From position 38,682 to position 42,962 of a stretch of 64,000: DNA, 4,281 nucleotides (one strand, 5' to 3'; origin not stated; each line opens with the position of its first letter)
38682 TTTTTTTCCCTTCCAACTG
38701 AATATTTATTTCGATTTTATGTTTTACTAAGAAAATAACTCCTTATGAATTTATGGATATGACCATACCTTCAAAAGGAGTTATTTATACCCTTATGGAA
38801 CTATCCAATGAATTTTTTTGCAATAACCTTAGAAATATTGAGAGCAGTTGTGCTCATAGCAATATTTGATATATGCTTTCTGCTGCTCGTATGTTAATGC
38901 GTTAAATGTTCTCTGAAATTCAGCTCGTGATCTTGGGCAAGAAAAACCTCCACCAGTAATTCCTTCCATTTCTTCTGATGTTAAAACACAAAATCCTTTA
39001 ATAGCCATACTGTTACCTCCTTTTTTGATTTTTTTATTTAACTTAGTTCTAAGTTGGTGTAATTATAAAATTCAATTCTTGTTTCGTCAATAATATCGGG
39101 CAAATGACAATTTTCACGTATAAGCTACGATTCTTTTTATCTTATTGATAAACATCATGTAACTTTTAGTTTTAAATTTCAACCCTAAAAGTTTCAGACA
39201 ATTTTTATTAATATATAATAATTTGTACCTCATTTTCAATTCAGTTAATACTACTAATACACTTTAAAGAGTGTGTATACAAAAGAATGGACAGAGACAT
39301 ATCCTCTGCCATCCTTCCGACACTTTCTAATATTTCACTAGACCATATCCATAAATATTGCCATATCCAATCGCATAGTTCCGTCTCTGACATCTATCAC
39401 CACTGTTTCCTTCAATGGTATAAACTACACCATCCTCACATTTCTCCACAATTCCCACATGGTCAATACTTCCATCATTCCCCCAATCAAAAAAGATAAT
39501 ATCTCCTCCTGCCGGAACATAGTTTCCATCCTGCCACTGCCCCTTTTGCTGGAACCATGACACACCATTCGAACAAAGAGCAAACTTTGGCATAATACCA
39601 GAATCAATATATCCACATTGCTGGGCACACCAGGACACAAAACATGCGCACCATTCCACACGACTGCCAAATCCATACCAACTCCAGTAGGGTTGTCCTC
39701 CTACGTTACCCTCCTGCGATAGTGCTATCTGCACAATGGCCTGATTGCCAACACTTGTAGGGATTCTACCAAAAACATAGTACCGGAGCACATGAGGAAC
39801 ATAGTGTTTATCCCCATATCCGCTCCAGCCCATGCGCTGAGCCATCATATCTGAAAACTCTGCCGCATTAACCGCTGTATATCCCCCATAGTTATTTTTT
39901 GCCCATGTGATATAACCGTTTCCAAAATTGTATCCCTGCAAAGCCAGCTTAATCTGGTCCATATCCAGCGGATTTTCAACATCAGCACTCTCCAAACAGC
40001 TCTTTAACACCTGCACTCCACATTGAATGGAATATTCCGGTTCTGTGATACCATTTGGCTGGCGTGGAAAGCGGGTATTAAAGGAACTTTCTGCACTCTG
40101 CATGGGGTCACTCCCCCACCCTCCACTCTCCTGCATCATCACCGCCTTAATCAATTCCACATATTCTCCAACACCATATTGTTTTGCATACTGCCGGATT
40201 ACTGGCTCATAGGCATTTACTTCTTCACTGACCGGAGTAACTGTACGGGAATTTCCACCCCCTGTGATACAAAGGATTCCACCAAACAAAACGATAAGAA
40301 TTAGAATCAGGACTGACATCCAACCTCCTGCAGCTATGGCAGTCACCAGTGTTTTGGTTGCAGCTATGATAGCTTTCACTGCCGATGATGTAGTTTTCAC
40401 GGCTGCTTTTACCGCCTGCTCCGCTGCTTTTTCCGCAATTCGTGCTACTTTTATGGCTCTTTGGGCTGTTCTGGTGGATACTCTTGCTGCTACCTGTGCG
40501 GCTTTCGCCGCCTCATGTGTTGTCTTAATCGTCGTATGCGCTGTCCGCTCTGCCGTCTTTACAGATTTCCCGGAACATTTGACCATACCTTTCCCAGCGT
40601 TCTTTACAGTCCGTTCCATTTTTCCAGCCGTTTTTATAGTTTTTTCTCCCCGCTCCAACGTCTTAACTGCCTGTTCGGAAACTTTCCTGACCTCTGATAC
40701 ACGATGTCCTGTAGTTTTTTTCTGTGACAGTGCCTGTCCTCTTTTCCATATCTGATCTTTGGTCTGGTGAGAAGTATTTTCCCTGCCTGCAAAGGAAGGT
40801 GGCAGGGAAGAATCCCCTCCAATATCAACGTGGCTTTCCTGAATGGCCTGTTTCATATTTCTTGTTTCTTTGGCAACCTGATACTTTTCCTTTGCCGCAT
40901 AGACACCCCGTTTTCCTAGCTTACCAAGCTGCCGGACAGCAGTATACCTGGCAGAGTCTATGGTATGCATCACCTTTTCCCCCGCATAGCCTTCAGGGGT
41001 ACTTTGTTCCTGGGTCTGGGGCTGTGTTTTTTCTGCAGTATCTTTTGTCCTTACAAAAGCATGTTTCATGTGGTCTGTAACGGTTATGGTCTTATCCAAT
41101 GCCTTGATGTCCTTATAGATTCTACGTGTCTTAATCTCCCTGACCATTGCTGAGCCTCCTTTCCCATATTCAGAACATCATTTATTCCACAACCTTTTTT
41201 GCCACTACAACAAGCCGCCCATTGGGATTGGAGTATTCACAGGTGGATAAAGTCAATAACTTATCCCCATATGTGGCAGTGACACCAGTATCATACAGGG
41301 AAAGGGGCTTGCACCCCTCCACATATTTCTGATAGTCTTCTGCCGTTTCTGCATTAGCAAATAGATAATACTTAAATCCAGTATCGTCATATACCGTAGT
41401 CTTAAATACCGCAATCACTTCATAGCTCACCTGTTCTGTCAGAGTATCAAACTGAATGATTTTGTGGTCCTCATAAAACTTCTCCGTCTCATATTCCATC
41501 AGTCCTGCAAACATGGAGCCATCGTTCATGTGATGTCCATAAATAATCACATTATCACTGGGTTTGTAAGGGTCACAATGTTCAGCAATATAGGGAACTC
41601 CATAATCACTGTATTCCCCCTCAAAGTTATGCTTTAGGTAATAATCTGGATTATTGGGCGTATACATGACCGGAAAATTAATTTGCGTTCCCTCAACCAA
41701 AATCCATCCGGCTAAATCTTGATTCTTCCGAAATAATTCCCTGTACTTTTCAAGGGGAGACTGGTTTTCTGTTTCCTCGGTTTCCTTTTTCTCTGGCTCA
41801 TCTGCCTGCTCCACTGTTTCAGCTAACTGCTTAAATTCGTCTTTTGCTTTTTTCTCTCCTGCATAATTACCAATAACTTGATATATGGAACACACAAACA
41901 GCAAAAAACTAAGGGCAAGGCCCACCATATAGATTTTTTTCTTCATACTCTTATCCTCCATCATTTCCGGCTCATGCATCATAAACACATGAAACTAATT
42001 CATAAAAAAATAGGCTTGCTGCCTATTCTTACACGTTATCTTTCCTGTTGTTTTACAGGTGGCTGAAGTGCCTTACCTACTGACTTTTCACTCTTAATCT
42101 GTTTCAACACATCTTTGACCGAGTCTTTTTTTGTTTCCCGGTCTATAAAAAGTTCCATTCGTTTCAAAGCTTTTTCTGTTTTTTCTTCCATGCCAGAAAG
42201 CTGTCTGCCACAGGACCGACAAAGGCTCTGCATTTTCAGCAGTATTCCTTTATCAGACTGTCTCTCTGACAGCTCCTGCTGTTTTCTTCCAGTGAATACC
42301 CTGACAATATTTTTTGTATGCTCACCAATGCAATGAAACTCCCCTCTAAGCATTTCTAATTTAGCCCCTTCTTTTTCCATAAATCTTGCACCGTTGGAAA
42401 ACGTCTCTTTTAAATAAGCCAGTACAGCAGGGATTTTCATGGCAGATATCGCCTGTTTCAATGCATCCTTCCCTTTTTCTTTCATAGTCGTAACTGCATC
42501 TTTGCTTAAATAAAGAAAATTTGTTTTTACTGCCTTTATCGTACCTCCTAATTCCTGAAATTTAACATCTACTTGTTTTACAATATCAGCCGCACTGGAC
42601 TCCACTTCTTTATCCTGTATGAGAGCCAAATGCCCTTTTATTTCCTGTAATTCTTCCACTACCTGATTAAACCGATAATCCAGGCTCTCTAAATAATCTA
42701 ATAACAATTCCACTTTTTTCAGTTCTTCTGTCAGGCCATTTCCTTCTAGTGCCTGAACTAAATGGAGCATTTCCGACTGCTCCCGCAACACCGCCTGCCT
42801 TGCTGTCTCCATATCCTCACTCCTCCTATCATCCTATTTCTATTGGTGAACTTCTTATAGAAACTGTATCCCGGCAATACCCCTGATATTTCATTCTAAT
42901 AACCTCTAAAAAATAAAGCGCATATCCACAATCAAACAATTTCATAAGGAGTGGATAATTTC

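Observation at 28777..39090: ICE-borne composite locus coupling an agr-type quorum-sensing module to a GG-peptide export/oxidation/ABC module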

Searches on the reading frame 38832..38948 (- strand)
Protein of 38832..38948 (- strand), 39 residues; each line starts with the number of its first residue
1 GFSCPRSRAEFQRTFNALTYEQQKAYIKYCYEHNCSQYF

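Call 60: search_solved_structures(query=window:38832-38948:-, max_evalue=10)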
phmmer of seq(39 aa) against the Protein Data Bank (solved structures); distinct sequences matched with E-value up to 10: 1.
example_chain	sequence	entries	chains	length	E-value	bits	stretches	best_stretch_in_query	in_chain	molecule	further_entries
1oe4_A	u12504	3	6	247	1.2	12.9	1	1-35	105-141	SINGLE-STRAND SELECTIVE MONOFUNCTIONAL URACIL DNA GLYCOSYLASE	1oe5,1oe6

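Call 75: predict_structure(protein=window:38832-38948:-)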
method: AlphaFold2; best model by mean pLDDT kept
length: 39 residues; sequences in the alignment: 1
mean_pLDDT: 94.7   pTM: 0.69
mean pLDDT of the five models: 94.7, 94.5, 94.1, 93.8, 93.7
residues with pLDDT >= 90: 36; 70-90: 3; 50-70: 0; < 50: 0
segments of 3 or more residues with pLDDT < 50: none
pLDDT, mean of each block of 10 residues (from residue 1): 93 97 97 91
secondary structure, 60 per line:
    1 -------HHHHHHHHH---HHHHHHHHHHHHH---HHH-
elements in order: H8-16 H20-32

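Call 77: fold_search(model_id=the predicted structure, library=pdb)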
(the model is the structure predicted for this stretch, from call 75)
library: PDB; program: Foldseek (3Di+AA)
matches with E <= 10: 4; with E <= 0.001: 0
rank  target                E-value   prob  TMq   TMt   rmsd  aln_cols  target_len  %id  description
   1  7spb_C1               7.8e+00  0.07  0.45  0.11   4.0        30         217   23  Models for C13 reconstruction of Outer Membrane Core Complex (OMCC) of Type IV Secretion System (T4SS) encoded by F-p (released 2022-02-02)
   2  2vwa_A                8.4e+00  0.09  0.46  0.19   0.9        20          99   25  Crystal structure of a sporozoite protein essential for liver stage development of malaria parasite (released 2008-07-08)
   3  8an1_A                9.0e+00  0.05  0.42  0.08   4.3        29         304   17  Structure of a first level Sierpinski triangle formed by a citrate synthase (released 2024-02-21)
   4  3odc_B                9.7e+00  0.04  0.38  0.18   5.0        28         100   28  Human PARP-1 zinc finger 2 (Zn2) bound to DNA (released 2011-01-12)

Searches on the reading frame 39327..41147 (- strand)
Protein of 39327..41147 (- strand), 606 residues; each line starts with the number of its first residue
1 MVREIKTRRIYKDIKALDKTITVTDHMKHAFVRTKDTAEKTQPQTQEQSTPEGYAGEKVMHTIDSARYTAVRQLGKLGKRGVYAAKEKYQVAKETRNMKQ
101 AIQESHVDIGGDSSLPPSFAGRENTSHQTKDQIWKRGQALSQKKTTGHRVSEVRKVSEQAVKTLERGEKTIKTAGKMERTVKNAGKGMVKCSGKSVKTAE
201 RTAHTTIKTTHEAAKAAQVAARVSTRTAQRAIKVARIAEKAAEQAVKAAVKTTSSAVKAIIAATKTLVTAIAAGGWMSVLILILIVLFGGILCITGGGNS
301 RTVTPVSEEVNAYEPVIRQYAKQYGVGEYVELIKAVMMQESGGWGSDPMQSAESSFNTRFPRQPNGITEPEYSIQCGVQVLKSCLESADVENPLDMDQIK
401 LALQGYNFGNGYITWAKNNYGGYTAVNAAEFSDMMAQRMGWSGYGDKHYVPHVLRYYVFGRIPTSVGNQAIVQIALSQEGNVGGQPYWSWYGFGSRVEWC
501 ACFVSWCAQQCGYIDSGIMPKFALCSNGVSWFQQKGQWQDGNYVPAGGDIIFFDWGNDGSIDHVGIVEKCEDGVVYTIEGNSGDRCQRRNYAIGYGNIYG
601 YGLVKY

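Call 7: search_protein_families(library=pfam, proteins=[window:39327-41147:-], max_evalue=0.001)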
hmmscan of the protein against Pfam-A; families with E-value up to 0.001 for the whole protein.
window:39327-41147:- (606 aa): 3 families
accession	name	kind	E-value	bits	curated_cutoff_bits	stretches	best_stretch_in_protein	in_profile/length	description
PF13702.11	Lysozyme_like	-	5.6e-35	120.8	25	1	307-469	1-155/165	Lysozyme-like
PF05257.22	CHAP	-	1.7e-16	60.9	26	1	495-581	4-81/81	CHAP domain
PF01464.25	SLT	-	0.00029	20.8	21.3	0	350-419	45-107/117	Transglycosylase SLT domain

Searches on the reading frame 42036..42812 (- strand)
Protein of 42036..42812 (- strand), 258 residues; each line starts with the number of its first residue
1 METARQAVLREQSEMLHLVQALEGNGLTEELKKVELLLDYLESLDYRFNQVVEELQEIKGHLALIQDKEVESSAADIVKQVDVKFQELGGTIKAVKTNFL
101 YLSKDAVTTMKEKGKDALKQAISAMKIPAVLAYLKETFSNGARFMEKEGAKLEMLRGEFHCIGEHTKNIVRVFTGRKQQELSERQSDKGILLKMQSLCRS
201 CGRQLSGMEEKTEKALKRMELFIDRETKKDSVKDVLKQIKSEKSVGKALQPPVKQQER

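Call 7: search_protein_families(library=pfam, proteins=[window:42036-42812:-], max_evalue=0.001)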
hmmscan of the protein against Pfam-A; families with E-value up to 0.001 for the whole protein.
window:42036-42812:- (258 aa): 1 family
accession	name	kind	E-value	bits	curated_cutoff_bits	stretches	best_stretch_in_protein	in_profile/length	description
PF20379.3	DUF6674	-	5.4e-50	170.8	28.5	1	11-255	1-245/251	Family of unknown function (DUF6674)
